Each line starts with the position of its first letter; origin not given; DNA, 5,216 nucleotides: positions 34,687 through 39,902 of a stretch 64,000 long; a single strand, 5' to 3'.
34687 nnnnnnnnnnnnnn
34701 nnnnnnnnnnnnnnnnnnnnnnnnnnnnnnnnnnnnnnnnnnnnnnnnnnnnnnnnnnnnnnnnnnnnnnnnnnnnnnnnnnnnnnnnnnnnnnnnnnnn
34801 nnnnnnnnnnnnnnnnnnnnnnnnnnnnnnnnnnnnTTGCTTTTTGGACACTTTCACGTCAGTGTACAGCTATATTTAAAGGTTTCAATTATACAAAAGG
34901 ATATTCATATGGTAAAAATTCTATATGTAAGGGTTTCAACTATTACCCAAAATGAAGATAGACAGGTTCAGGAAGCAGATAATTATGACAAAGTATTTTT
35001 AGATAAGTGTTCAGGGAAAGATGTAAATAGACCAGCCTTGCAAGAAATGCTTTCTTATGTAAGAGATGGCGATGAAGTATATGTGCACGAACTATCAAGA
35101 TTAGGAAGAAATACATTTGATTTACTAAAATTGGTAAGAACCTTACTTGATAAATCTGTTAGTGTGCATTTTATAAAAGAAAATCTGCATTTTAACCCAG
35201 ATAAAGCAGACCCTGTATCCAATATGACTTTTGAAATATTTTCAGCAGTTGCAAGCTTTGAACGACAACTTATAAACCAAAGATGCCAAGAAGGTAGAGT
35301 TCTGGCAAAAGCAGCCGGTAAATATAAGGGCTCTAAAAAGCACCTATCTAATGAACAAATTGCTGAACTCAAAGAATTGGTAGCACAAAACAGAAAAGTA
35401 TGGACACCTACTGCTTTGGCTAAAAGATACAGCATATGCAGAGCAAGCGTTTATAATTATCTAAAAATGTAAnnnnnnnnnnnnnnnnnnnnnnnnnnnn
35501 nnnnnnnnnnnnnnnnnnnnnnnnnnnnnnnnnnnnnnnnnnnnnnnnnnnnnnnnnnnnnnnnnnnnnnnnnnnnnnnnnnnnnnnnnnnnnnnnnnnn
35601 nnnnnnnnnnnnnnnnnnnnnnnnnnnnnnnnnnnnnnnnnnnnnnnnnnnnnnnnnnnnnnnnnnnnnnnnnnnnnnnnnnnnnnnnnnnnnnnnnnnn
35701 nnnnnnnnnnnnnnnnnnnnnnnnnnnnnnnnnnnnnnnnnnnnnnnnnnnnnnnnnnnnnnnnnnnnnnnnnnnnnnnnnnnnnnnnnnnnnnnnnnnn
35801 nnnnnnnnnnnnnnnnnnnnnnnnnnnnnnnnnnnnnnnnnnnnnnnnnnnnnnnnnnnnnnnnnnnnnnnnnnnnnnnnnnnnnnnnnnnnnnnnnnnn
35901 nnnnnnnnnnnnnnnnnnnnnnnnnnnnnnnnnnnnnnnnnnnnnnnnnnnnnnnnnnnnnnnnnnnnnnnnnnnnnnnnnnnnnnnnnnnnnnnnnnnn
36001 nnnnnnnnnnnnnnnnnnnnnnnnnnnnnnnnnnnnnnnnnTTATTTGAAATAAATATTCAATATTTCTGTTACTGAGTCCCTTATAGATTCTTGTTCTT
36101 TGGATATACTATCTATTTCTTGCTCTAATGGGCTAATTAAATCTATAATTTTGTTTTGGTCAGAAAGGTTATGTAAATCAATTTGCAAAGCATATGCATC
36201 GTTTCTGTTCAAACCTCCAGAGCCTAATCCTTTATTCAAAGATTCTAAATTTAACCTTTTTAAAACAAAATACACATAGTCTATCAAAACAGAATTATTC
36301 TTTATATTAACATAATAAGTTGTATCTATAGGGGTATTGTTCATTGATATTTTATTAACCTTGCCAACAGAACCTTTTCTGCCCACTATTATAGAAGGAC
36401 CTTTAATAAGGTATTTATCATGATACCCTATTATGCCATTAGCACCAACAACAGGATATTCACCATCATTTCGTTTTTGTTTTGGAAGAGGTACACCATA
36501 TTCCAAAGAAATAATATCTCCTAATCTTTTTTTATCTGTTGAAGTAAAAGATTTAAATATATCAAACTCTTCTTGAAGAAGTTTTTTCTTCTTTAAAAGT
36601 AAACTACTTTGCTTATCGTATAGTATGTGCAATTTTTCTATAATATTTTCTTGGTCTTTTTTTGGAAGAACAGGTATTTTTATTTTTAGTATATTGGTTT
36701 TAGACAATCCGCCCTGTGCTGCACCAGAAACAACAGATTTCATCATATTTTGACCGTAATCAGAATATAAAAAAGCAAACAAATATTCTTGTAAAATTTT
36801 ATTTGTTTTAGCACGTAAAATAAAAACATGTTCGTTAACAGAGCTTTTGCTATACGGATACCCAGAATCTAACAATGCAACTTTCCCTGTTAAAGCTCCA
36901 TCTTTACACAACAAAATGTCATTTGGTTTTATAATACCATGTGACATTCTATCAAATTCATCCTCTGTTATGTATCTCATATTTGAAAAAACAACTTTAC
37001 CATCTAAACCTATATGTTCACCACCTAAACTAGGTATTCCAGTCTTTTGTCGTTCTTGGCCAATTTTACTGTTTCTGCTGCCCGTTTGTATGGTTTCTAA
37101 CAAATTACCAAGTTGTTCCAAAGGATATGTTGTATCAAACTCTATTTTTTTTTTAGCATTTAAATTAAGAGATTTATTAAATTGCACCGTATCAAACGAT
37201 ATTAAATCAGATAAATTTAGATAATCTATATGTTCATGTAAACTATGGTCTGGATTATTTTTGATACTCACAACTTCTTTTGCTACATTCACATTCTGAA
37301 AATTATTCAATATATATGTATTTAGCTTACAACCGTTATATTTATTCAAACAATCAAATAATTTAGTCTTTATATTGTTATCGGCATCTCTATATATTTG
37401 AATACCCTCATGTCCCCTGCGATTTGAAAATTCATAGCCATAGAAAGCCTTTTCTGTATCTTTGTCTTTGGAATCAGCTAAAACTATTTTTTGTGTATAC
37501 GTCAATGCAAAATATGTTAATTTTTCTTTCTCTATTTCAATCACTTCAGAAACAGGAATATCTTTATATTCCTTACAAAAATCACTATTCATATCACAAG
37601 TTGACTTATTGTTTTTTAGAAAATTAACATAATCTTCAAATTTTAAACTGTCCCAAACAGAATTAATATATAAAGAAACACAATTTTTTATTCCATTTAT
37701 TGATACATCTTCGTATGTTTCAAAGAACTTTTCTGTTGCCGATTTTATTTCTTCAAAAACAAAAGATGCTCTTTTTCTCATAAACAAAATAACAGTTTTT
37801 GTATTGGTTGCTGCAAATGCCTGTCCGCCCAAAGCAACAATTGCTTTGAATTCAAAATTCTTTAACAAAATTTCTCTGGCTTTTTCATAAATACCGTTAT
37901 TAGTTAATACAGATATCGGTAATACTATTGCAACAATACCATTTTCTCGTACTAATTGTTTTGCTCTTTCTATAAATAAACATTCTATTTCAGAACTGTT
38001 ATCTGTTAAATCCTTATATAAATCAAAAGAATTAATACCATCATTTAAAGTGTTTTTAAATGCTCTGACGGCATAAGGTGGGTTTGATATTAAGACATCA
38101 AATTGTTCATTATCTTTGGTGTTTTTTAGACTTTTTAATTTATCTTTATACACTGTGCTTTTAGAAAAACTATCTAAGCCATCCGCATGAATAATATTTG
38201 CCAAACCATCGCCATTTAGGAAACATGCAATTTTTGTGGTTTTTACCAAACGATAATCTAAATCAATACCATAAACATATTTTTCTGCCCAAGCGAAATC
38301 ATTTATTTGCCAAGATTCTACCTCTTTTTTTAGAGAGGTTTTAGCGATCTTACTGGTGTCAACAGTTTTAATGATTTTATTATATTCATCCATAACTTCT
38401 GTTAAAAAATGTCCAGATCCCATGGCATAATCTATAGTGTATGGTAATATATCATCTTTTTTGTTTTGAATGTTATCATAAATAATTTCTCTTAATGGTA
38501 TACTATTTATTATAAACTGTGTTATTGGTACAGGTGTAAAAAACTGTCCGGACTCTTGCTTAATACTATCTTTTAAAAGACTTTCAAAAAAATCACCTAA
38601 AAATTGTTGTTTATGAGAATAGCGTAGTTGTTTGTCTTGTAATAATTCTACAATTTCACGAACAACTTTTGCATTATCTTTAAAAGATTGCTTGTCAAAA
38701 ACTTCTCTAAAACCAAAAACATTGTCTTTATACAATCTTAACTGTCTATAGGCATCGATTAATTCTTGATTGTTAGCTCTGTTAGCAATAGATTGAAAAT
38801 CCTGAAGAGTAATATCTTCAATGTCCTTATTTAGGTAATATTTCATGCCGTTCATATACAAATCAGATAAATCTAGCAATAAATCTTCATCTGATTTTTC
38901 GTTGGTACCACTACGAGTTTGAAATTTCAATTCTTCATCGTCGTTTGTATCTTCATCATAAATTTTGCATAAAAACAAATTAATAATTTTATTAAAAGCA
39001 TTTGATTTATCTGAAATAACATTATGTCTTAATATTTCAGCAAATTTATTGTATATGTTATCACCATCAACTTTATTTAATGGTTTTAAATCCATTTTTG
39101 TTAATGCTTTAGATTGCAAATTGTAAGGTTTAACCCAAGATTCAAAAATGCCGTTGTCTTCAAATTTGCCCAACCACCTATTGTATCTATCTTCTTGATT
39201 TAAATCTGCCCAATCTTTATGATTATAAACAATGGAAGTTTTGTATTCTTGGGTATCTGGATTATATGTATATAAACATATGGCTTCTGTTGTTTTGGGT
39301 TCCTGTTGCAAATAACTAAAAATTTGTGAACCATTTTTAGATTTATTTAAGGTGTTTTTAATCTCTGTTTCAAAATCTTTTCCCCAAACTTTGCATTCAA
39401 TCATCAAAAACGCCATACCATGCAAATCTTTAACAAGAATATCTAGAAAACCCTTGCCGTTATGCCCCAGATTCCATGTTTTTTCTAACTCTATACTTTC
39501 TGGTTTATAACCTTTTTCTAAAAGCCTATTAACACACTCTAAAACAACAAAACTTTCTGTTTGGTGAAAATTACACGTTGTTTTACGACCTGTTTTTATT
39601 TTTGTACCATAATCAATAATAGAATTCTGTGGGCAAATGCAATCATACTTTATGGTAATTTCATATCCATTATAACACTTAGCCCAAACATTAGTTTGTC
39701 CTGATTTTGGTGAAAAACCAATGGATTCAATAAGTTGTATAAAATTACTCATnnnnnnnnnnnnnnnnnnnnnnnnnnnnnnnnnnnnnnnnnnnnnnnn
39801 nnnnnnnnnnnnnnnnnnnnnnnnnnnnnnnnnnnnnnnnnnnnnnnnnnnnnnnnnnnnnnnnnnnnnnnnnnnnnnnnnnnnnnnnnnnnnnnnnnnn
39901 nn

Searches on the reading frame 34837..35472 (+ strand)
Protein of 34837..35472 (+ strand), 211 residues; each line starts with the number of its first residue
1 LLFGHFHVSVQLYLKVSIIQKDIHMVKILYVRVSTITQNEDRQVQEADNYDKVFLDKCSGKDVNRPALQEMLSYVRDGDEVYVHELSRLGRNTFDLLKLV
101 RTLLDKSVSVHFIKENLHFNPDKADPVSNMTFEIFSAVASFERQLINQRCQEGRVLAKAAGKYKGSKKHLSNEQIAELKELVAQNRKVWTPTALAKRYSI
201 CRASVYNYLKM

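Call 10: search_protein_families(library=pfam, proteins=[window:34837-35472:+], max_evalue=0.01)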
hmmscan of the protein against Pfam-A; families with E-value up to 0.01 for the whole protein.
window:34837-35472:+ (211 aa): 3 families
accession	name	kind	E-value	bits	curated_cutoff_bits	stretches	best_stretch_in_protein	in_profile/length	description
PF00239.26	Resolvase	-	5.4e-35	121.1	23.3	1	28-163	2-145/145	Resolvase, N terminal domain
PF12824.13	MRP-L20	-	2.3e-07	31.6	30.4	1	116-205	26-121/164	Mitochondrial ribosomal protein subunit L20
PF13565.12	HTH_32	-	0.00059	20.8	33.7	1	149-209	8-73/73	Homeodomain-like domain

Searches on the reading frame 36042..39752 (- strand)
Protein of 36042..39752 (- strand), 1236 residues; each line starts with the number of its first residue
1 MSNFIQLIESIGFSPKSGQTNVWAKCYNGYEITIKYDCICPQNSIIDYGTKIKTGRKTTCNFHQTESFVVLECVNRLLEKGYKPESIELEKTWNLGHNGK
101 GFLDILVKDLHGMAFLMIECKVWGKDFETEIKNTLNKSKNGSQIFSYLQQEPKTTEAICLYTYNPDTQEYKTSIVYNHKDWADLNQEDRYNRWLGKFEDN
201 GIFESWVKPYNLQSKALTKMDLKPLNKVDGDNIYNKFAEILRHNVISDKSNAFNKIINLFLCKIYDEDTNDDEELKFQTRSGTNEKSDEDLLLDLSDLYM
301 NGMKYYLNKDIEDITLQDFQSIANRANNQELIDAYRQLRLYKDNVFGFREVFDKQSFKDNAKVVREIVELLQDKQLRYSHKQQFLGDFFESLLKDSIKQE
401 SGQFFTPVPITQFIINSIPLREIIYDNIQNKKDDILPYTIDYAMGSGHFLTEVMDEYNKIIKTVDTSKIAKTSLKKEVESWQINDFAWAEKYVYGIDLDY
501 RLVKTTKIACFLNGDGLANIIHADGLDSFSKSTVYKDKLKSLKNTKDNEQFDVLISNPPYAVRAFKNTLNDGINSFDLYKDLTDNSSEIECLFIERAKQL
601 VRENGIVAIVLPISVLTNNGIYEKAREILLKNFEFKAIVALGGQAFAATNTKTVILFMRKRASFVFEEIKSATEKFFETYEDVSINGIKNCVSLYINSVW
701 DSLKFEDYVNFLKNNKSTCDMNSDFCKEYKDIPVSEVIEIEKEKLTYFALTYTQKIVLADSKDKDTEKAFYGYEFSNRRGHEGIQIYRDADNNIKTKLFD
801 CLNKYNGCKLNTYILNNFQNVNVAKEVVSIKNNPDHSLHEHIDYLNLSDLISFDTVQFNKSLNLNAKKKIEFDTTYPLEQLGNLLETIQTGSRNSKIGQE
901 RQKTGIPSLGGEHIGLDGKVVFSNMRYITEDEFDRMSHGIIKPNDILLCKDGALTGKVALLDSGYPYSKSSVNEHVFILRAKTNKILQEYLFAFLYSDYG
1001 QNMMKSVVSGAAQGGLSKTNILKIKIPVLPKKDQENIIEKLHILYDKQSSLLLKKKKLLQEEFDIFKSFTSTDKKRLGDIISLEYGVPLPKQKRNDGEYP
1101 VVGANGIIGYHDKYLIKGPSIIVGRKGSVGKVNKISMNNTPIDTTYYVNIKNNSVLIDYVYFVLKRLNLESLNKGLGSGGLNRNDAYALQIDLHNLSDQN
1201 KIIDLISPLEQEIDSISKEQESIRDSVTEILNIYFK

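Call 11: search_protein_families(library=pfam, proteins=[window:36042-39752:-], max_evalue=0.01)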
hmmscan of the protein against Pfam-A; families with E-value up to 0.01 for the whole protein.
window:36042-39752:- (1236 aa): 5 families
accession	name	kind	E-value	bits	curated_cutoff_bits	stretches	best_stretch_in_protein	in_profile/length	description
PF02384.22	N6_Mtase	-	1.1e-22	81.2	20.4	1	382-662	3-234/311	N-6 DNA Methylase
PF01420.25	Methylase_S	-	1.2e-22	81.3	22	2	1074-1223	6-166/168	Type I restriction modification DNA specificity domain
PF07669.17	Eco57I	-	9.5e-16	58.8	25.3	1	493-643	3-167/171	Eco57I restriction-modification methylase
PF13588.12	HSDR_N_2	-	0.0068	16.9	25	0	76-122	12-58/110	Type I restriction enzyme R protein N terminus (HSDR_N)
PF03602.21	Cons_hypoth95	-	0.0076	16.4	24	0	532-569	94-133/182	Conserved hypothetical protein 95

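Call 105: search_protein_families(library=padloc, proteins=[window:36042-39752:-], max_evalue=0.001)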
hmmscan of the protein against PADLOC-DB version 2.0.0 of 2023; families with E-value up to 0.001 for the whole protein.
window:36042-39752:- (1236 aa): 92 families (the best 25 are shown)
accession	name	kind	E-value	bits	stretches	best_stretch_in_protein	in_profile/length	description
PDLC03624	REase_MTase_IIG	-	4e-213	708.7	3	3-731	6-719/1271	Type IIG restriction enzyme-methyltransferase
PDLC03615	REase_MTase_IIG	-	1.4e-109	365.4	2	2-663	5-653/953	Type IIG restriction enzyme-methyltransferase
PDLC03099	Specificity_I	-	2.2e-45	153.5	2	1074-1235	7-169/405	Type I specificity subunit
PDLC03068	Specificity_I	-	9.1e-40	135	2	1075-1223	228-379/403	Type I specificity subunit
PDLC03061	Specificity_I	-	4e-35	119.5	1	1073-1210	4-143/360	Type I specificity subunit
PDLC03173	Specificity_I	-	1.2e-34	118.3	1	886-1045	60-215/463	Type I specificity subunit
PDLC03115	Specificity_I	-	2.5e-34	116.6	1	1076-1224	12-159/462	Type I specificity subunit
PDLC04137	mad5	-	3.7e-30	103.4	1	881-1228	8-387/392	mads_5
PDLC03100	Specificity_I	-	2.5e-29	100.9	1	862-1058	182-376/392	Type I specificity subunit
PDLC03063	Specificity_I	-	1e-27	95.3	1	1074-1217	6-148/369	Type I specificity subunit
PDLC03072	Specificity_I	-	3.5e-27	93.6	2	879-1047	240-406/448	Type I specificity subunit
PDLC04134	mad2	-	9.6e-27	91.9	1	227-663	138-448/492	mads_2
PDLC03089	Specificity_I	-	8.9e-26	89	2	880-1047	9-171/446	Type I specificity subunit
PDLC03054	Specificity_I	-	1.2e-25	87.9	2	1079-1216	16-152/401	Type I specificity subunit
PDLC03021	MTase_I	-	2e-25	87.6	1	238-697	12-417/491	Type I methyltransferase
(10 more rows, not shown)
